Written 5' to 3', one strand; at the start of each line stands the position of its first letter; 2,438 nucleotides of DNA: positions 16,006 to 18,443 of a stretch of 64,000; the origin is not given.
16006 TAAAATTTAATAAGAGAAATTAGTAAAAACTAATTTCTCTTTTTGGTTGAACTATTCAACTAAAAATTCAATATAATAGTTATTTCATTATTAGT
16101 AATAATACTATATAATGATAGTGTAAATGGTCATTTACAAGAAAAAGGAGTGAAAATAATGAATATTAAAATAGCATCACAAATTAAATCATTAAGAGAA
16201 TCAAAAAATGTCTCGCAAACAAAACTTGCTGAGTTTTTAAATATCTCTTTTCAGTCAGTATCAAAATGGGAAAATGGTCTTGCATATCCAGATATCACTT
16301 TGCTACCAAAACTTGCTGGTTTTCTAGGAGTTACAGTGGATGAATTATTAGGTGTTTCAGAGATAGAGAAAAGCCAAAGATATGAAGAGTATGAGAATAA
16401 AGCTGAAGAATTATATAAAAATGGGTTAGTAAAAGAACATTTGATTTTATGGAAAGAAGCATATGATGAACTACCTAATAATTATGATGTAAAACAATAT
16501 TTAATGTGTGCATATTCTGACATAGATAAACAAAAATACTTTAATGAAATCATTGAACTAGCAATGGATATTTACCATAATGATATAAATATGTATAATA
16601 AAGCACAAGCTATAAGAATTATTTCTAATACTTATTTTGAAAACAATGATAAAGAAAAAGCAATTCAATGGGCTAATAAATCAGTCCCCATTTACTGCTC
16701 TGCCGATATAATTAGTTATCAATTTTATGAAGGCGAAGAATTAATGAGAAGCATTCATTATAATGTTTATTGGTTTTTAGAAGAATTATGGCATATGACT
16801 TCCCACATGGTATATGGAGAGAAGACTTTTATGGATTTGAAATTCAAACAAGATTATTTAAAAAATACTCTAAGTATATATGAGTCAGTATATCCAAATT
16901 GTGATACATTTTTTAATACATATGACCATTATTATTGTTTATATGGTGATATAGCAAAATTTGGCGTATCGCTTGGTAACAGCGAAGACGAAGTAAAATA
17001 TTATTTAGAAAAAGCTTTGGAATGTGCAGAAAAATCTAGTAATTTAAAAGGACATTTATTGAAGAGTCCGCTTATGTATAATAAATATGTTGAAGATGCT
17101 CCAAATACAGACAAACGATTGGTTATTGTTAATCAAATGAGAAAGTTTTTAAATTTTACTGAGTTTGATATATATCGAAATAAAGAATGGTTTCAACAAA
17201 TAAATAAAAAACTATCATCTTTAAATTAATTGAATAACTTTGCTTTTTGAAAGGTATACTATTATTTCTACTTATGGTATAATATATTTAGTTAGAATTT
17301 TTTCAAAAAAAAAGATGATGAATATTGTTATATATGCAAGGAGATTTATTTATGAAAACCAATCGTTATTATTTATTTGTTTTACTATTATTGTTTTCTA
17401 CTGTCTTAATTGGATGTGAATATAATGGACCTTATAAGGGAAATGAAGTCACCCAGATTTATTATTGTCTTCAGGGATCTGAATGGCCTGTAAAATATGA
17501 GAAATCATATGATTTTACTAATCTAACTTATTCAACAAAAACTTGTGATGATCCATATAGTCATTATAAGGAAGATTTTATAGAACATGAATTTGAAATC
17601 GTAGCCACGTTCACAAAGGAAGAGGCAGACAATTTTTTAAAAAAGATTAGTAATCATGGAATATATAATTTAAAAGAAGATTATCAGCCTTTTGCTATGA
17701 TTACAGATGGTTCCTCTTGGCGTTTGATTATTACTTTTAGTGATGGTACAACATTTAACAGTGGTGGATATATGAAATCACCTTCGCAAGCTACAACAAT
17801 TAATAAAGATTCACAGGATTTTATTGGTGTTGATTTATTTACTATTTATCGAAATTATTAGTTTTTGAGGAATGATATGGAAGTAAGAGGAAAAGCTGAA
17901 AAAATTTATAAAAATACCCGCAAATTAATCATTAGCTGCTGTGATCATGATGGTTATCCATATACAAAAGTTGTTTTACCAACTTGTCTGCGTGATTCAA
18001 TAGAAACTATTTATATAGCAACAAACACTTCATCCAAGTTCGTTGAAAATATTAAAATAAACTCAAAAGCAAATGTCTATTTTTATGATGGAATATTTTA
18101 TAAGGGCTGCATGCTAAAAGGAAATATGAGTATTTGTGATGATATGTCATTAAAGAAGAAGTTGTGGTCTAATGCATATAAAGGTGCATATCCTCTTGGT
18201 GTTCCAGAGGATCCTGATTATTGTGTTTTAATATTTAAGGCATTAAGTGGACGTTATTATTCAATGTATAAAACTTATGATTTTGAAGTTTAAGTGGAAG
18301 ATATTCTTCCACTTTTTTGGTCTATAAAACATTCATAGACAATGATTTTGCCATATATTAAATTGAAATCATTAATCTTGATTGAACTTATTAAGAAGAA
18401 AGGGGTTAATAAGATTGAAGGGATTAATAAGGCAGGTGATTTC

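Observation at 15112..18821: Accessory-looking module: XRE-HTH/TPR (RNPP/Rgg-like) regulator flanked by two paralogous lipoproteins, followed by a PNPOx-like protein and a small membrane protein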

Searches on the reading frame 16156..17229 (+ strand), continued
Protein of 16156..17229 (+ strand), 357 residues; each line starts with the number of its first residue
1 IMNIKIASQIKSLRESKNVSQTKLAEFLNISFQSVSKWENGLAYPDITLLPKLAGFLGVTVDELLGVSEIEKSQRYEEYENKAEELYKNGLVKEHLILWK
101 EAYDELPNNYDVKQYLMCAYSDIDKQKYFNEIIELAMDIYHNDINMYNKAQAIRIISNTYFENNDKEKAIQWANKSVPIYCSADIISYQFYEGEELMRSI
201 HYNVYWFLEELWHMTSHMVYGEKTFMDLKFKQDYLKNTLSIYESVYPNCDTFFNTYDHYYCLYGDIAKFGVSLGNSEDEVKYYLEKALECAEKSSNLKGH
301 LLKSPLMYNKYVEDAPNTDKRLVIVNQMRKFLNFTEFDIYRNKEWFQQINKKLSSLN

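Call 27: find_related_loci(query=A1, collection=genome_contigs, flank=5000)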
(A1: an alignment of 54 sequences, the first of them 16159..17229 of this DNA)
Query A1 (356 aa) in genome_contigs; peptide patterns used: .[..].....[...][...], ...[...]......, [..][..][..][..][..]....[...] (x = any residue, [..] = any of these).
600 stretches matched a pattern (row limit reached: there are more); 585 encode a relative of the query (tblastn E <= 1e-3); the best 80 are kept; 80 distinct loci.
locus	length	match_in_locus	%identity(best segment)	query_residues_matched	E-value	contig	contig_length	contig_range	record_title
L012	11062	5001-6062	43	1-355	9e-89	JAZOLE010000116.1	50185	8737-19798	MAG: Eubacteriales bacterium isolate T1900045656_YK20190350.MAGScoT_cleanbin_000022 SGB_8240_k141_1149154, whole genome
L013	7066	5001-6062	41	1-356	7e-85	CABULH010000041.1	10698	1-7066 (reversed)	MAG TPA_asm: uncultured Ruminococcaceae bacterium isolate MGYG-HGUT-04116 genome assembly, contig: GUT_GENOME256840_41,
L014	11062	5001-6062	41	1-355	3e-77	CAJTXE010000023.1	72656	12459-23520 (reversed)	MAG TPA_asm: uncultured Acetatifactor sp. isolate MGBC116657 genome assembly, contig: MGBC116657.23, whole genome shotgu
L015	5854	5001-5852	42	1-283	1e-67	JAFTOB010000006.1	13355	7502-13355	MAG: Clostridia bacterium isolate RGIG3994 Roe_deer_Cecum-4__c18616, whole genome shotgun sequence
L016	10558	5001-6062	40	1-355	7e-79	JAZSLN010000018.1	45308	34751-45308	MAG: Eubacteriales bacterium isolate T1900044557_TS20190023.MAGScoT_cleanbin_000109 SGB_321_k141_2971125, whole genome s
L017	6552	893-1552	37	1-219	6e-40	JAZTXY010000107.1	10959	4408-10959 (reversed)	MAG: Eubacteriales bacterium isolate T1900045328_YK20190017.MAGScoT_cleanbin_000040 SGB_6486_k141_1363111, whole genome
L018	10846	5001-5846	34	1-294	2e-39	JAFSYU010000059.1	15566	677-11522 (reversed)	MAG: Clostridia bacterium isolate RGIG3597 Goat_Rumen.Co__c2751114, whole genome shotgun sequence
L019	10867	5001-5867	33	1-292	3e-39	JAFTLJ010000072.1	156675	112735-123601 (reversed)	MAG: Clostridia bacterium isolate RGIG3924 Roe_deer_Cecum-3__c444426, whole genome shotgun sequence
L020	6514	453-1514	30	1-355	3e-37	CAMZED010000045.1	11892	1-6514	MAG TPA_asm: uncultured Clostridia bacterium isolate SRR10912533_bin.55_metaWRAP_v1.3_MAG genome assembly, contig: ERZ14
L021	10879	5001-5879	32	1-306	1e-36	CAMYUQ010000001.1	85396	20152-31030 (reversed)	MAG TPA_asm: uncultured Clostridia bacterium isolate SRR10912534_bin.28_metaWRAP_v1.3_MAG genome assembly, contig: ERZ14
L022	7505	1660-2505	32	1-286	3e-36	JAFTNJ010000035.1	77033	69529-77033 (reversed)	MAG: Clostridia bacterium isolate RGIG3976 Roe_deer_Cecum-4__c1890, whole genome shotgun sequence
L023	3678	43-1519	31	1-264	1e-35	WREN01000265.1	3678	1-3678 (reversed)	MAG: Oscillospiraceae bacterium isolate Lab288P3bin93 Ga0123353_10153171, whole genome shotgun sequence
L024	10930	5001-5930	28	2-306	5e-35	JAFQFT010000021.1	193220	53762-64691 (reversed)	MAG: Bacilli bacterium isolate RGIG1779 Goat_Cecum-4__c242953, whole genome shotgun sequence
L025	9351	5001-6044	30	1-348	2e-33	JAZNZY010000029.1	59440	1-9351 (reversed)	MAG: Eubacteriales bacterium isolate T1900044765_TS20190231.MAGScoT_cleanbin_000005 SGB_2407_k141_2124047, whole genome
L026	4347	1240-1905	33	1-222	6e-33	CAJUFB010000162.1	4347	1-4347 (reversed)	MAG TPA_asm: uncultured Acetatifactor sp. isolate MGBC129690 genome assembly, contig: MGBC129690.162, whole genome shotg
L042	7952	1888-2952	28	1-354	1e-29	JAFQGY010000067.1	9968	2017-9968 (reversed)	MAG: Clostridia bacterium isolate RGIG1810 Goat_Cecum-5__c134682, whole genome shotgun sequence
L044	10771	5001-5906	28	6-314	1e-22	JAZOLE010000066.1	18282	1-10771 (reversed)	MAG: Eubacteriales bacterium isolate T1900045656_YK20190350.MAGScoT_cleanbin_000022 SGB_8240_k141_2285483, whole genome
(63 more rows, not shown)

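Call 28: predict_structure(alignment_id=A1)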
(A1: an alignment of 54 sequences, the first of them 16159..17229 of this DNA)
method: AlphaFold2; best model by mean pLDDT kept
length: 356 residues; sequences in the alignment: 54
mean_pLDDT: 93.0   pTM: 0.74
mean pLDDT of the five models: 93.0, 92.3, 91.7, 90.7, 90.0
residues with pLDDT >= 90: 284; 70-90: 66; 50-70: 4; < 50: 2
segments of 3 or more residues with pLDDT < 50: none
pLDDT, mean of each block of 10 residues (from residue 1): 75 91 94 92 90 89 76 92 88 97 92 97 96 97 92 97 97 91 92 95 95 93 88 98 96 96 98 98 98 96 95 88 95 97 98 92
secondary structure, 60 per line:
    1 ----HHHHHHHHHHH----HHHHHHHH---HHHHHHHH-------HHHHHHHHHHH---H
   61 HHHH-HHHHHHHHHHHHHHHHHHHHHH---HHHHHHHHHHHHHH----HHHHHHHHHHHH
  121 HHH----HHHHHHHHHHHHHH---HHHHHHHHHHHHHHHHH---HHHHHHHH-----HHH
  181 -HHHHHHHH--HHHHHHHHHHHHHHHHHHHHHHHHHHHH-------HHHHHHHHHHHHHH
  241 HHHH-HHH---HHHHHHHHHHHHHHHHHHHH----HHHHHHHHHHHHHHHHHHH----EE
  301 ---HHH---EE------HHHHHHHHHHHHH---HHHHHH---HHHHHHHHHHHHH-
elements in order: H5-15 H20-27 H31-38 H46-56 H60-64 H66-87 H91-104 H109-123 H128-141 H145-161 H165-172 H182-189 H192-219 H227-244 H252-271 H276-294 H318-330 H334-339 H343-355
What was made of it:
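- On RRNPP quorum-sensing systems: The AF2 model is all-alpha (call 28).
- Model pLDDT 93, all-alpha C-terminal domain (call 28).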

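Call 48: fold_search(model_id=the predicted structure, library=pdb)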
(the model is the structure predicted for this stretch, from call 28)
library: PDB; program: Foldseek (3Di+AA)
matches with E <= 10: 1324; with E <= 0.001: 5
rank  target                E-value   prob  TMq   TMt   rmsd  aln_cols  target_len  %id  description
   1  3u3w_A                5.5e-05  1.00  0.34  0.41  11.9       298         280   16  Crystal Structure of Bacillus thuringiensis PlcR in complex with the peptide PapR7 and DNA (released 2013-01-09)
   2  6hu8                  8.4e-05  1.00  0.29  0.32  14.2       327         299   15  Apo form of the competence regulator ComR from Streptococcus vestibularis (released 2019-10-23)
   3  2qfc_A                1.1e-04  1.00  0.25  0.30  16.1       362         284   14  Crystal Structure of Bacillus thuringiensis PlcR complexed with PapR (released 2007-11-06)
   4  6qer_D                2.5e-04  1.00  0.29  0.32  13.6       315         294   15  Apo Form Of ComR From S. Thermophilus in space group C2 (released 2019-02-20)
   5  5juf                  3.2e-04  1.00  0.30  0.33  13.5       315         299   16  Crystal structure of the apo form of ComR from S. thermophilus. (released 2016-10-26)
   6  6qer_C                1.1e-03  1.00  0.25  0.27  14.6       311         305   16  Apo Form Of ComR From S. Thermophilus in space group C2 (released 2019-02-20)
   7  5jub_B                1.2e-03  1.00  0.29  0.33  11.9       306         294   15  Crystal structure of ComR from S.thermophilus in complex with DNA and its signalling peptide ComS. (released 2016-10-26)
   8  2axu_C                1.5e-03  1.00  0.26  0.30  15.1       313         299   14  Structure of PrgX (released 2005-12-06)
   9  8chy                  1.5e-03  1.00  0.27  0.33  14.3       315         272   16  Crystal structure of an 8-repeat consensus TPR superhelix with Zinc. (released 2024-02-21)
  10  6qer_A                1.7e-03  1.00  0.27  0.30  13.9       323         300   15  Apo Form Of ComR From S. Thermophilus in space group C2 (released 2019-02-20)
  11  2axz_A                1.9e-03  1.00  0.24  0.27  15.2       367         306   14  Crystal structure of PrgX/cCF10 complex (released 2005-12-06)
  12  4ryk_A                2.1e-03  1.00  0.34  0.38  12.4       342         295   12  Crystal structure of a putative transcriptional regulator from Listeria monocytogenes EGD-e (released 2015-01-07)
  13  2axu_F                2.3e-03  1.00  0.28  0.31  15.2       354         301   13  Structure of PrgX (released 2005-12-06)
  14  2axu_A                3.6e-03  1.00  0.27  0.30  15.4       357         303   14  Structure of PrgX (released 2005-12-06)
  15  2axu_B                3.7e-03  1.00  0.25  0.28  15.3       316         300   16  Structure of PrgX (released 2005-12-06)
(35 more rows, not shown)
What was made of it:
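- On RRNPP quorum-sensing systems: Foldseek top hits are PlcR, ComR and PrgX, E=5e-5 to 1e-2, but with TM-scores of 0.25-0.35 (call 48).
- Closest known: PlcR/PapR, ComR/ComS, PrgX, NprR and Rgg. Same: They are the best full-length Foldseek matches in the PDB (call 48).
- Best full-length Foldseek hits are PlcR, ComR, PrgX, NprR and Rgg2, E=5e-5 to 1e-2 (call 48). RNPP proteins are the best full-length structural matches (call 48). PrgX is among the structural matches (call 48). RNPP receptors are still the best full-length matches (call 48).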

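Call 77: search_protein_families(library=padloc, proteins=[window:16159-17229:+], max_evalue=0.01)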
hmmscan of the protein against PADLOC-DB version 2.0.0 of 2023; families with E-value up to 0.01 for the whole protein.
window:16159-17229:+ (356 aa): 15 families
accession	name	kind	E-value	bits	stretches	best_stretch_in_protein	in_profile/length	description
PDLC02926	HTH_VI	-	2.2e-10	38.6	1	5-85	2-83/92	-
PDLC03951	RmrA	-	2.1e-09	34.9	1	7-67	11-70/400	-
PDLC03954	RmrA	-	3e-08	31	1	7-80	13-86/380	-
PDLC04775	PDC-M69A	-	1.8e-07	29.6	1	5-73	8-76/113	-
PDLC03947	RmrA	-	3.4e-07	27.4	1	5-56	12-63/383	-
PDLC04142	capH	-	2e-06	26.8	1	3-76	5-78/103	capH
PDLC03665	Control_protein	-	3.3e-06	25.3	1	3-71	7-76/77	control protein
PDLC03956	RmrA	-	9.4e-06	22.9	1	8-88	12-91/399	-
PDLC03952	RmrA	-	1e-05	22.6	1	5-57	23-75/395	-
PDLC03945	RmrA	-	1.8e-05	22.1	1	7-63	5-61/394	-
PDLC03944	RmrA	-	6.9e-05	20.1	1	7-57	9-59/384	-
PDLC03949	RmrA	-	0.00023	18.1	1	7-61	5-59/363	-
PDLC04758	PDC-M64B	-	0.00026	19.5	1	2-60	28-86/123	-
PDLC03948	RmrA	-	0.00047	17.1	1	9-60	13-64/397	-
PDLC04759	PDC-M64B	-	0.0017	16.4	1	2-78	24-96/135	-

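Call 88: search_protein_families(library=pfam, proteins=[L042:1310-1705:+, L024:6217-7080:+, L007:7269-7739:+], max_evalue=0.01)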
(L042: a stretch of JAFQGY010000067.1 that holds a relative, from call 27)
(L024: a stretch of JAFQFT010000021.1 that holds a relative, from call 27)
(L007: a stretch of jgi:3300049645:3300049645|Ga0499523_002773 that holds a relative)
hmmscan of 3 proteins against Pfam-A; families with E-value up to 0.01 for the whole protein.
L042:1310-1705:+ (131 aa): 3 families
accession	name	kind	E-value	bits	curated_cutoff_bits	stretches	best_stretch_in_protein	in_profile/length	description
PF01243.27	PNPOx_N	-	1.3e-09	38.9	28.1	1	2-79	3-75/120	Pyridoxamine 5'-phosphate oxidase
PF12900.13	Pyridox_ox_2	-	0.00053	20.4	27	1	2-93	3-107/140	Pyridoxamine 5'-phosphate oxidase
PF16242.11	Pyrid_ox_like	-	0.0013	18.7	28.8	1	2-104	4-107/149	Pyridoxamine 5'-phosphate oxidase like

L024:6217-7080:+ (287 aa): 0 families

L007:7269-7739:+ (156 aa): 1 family
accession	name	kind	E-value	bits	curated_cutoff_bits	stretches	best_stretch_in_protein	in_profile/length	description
PF13027.11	DUF3888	-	2.7e-17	63.4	22.2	1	46-135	1-87/87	Protein of unknown function (DUF3888)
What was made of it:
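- Tried and rejected: A PNPOx-like gene lies next to one regulator homologue (L042; call 88).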

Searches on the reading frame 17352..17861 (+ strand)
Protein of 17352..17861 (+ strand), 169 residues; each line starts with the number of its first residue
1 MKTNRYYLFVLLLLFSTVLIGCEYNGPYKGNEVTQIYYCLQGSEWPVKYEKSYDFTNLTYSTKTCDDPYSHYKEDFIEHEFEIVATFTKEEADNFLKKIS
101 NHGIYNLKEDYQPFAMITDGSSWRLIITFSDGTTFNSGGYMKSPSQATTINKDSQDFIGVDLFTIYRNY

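Call 4: search_protein_families(library=pfam, proteins=[window:17352-17861:+], max_evalue=1)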
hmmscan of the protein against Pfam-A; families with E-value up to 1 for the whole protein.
window:17352-17861:+ (169 aa): 3 families
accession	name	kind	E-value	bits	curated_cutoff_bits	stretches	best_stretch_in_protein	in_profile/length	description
PF20033.5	DUF6438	-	0.0015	19.2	30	1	74-151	32-109/116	Domain of unknown function (DUF6438)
PF25418.1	DUF7890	-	0.027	14.5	26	1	87-108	9-30/47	Domain of unknown function (DUF7890)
PF20216.3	DUF6576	-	0.12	13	27.3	1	77-107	3-33/47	Family of unknown function (DUF6576)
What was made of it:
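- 17352..17861 (+): Lipoprotein 2 (169 aa). SPII signal peptide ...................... followed by the shared alpha/beta domain only. Weak DUF6438 match, E=0.0015 (call 4).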

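Call 5: search_protein_families(library=ncbifam, proteins=[window:17352-17861:+], max_evalue=1)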
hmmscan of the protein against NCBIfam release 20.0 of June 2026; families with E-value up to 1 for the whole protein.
window:17352-17861:+ (169 aa): 1 family
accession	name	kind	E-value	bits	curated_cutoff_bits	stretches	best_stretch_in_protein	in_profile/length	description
NF007319.0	PRK09810.1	equivalog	0.15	12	86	1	8-23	5-20/41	lipoprotein antitoxin entericidin A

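Call 11: search_protein_families(library=phrogs, proteins=[window:17352-17861:+], max_evalue=0.1)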
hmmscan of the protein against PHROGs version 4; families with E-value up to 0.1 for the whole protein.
window:17352-17861:+ (169 aa): 0 families

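Call 21: find_homologous_proteins(query=window:17352-17861:+, max_evalue=0.01)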
Query window:17352-17861:+ (169 aa): 1 proteins with E <= 0.01 among 24 candidates.
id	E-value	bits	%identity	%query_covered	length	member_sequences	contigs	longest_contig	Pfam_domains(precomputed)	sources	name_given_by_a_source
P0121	3.5e-111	387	100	100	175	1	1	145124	-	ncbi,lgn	-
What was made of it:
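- Tried and rejected: A word-indexed homologue search with lipoprotein 2 found only itself (call 21).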

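Call 77: search_protein_families(library=padloc, proteins=[window:17352-17861:+], max_evalue=0.01)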
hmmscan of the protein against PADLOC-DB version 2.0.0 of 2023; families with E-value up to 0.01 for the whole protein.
window:17352-17861:+ (169 aa): 1 family
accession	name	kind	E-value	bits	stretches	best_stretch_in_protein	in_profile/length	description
PDLC02158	Avs1a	-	0.0038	14.5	1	73-130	208-265/392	-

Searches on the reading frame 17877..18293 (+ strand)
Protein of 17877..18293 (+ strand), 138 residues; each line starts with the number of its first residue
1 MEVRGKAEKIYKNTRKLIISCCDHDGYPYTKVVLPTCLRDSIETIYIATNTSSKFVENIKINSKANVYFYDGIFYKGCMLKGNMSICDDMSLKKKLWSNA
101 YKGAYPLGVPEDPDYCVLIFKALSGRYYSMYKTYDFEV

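Call 4: search_protein_families(library=pfam, proteins=[window:17877-18293:+], max_evalue=1)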
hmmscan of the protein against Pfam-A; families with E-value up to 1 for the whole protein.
window:17877-18293:+ (138 aa): 2 families
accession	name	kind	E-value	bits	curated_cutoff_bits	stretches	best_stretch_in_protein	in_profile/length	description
PF16242.11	Pyrid_ox_like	-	1.6e-11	44.4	28.8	1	42-129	40-126/149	Pyridoxamine 5'-phosphate oxidase like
PF01243.27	PNPOx_N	-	2.6e-10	41.2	28.1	1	7-126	5-117/120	Pyridoxamine 5'-phosphate oxidase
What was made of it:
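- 17877..18293 (+): PNPOx-like split-barrel flavoprotein (138 aa), starting 15 nt after lipoprotein 2 and probably co-transcribed with it. Pyrid_ox_like 44.4 bits (cut-off 28.8); PNPOx_N 41.2 bits (cut-off 28.1) (call 4)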

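Call 5: search_protein_families(library=ncbifam, proteins=[window:17877-18293:+], max_evalue=1)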
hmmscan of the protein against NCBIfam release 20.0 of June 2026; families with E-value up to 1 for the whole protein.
window:17877-18293:+ (138 aa): 3 families
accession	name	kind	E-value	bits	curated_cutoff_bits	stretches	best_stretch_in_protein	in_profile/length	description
TIGR00558.3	pdxH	equivalog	0.022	14.4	180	1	11-85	18-90/190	pyridoxamine 5'-phosphate oxidase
TIGR04026.2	PPOX_FMN_cyano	equivalog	0.041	13.8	220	1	12-96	19-103/191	Npun_F5749 family FMN-dependent PPOX-type flavoprotein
NF004231.0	PRK05679.1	subfamily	0.052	13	129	1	14-88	45-117/213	pyridoxal 5'-phosphate synthase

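Call 11: search_protein_families(library=phrogs, proteins=[window:17877-18293:+], max_evalue=0.1)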
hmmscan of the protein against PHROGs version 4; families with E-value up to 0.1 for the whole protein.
window:17877-18293:+ (138 aa): 0 families

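Call 77: search_protein_families(library=padloc, proteins=[window:17877-18293:+], max_evalue=0.01)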
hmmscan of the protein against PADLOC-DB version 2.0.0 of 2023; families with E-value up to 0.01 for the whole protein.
window:17877-18293:+ (138 aa): 0 families
